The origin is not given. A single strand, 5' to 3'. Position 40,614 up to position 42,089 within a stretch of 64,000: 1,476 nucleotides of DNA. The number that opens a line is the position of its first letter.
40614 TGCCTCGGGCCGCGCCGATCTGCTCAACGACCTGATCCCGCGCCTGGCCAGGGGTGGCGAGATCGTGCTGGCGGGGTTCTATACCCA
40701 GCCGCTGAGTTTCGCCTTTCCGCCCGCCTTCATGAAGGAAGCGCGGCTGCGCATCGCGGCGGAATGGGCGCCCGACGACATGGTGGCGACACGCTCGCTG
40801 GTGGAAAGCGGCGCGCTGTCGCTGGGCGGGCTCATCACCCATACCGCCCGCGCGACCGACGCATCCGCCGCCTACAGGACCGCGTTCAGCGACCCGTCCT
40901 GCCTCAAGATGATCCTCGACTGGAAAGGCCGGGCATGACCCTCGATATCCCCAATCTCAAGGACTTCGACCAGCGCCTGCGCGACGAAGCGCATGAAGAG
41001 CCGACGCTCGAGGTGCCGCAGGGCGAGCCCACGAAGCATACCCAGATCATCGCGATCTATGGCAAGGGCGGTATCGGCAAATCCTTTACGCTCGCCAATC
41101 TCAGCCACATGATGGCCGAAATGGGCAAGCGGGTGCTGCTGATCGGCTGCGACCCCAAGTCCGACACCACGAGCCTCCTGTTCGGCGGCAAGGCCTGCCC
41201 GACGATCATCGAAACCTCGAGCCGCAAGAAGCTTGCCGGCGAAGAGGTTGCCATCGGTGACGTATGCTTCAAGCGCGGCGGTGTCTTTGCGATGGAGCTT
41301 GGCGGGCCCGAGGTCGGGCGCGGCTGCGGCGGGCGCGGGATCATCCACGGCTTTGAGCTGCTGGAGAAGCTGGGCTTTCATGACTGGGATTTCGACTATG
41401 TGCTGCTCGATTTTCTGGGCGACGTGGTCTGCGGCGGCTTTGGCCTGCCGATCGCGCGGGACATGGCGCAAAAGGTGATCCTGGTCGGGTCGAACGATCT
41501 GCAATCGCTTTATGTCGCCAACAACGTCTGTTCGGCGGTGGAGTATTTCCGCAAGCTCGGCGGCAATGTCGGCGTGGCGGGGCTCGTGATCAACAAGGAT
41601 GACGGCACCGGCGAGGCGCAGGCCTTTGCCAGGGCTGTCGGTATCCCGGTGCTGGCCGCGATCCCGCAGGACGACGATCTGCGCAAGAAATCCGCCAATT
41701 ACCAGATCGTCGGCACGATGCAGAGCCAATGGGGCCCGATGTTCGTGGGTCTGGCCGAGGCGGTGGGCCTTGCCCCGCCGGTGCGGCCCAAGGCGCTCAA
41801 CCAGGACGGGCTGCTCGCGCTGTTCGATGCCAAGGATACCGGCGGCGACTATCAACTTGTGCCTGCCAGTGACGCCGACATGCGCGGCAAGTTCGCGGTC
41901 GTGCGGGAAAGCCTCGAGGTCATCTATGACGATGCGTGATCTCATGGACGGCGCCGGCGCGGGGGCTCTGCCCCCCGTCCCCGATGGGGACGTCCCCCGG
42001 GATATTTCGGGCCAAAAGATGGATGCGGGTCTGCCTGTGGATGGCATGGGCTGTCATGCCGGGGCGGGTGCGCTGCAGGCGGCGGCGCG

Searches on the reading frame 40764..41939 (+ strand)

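Call 12: search_protein_families(library=pfam, proteins=[window:40764-41939:+])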
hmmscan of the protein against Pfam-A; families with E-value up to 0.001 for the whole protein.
window:40764-41939:+ (391 aa): 7 families
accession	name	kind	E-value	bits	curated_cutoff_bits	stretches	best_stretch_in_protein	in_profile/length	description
PF00142.24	Fer4_NifH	-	9.4e-102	340.5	25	1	94-355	1-266/271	4Fe-4S iron sulfur cluster binding proteins, NifH/frxC family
PF01656.29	CbiA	-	1.2e-15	58.1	25.4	1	95-312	1-121/125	CobQ/CobB/MinD/ParA nucleotide binding domain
PF13614.12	AAA_31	-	6.8e-09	36.3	27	1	94-138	2-47/177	AAA domain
PF13500.12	AAA_26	-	2.5e-07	31.2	27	1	230-308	123-196/198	AAA domain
PF10609.15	ParA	-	1.5e-06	28.3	27.1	1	95-131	6-42/246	NUBPL iron-transfer P-loop NTPase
PF02374.21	ArsA_ATPase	-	2e-05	24.4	24.3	1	94-132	2-40/305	Anion-transporting ATPase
PF03308.22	MeaB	-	0.00036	20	23.1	1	92-136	32-76/273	Methylmalonyl Co-A mutase-associated GTPase MeaB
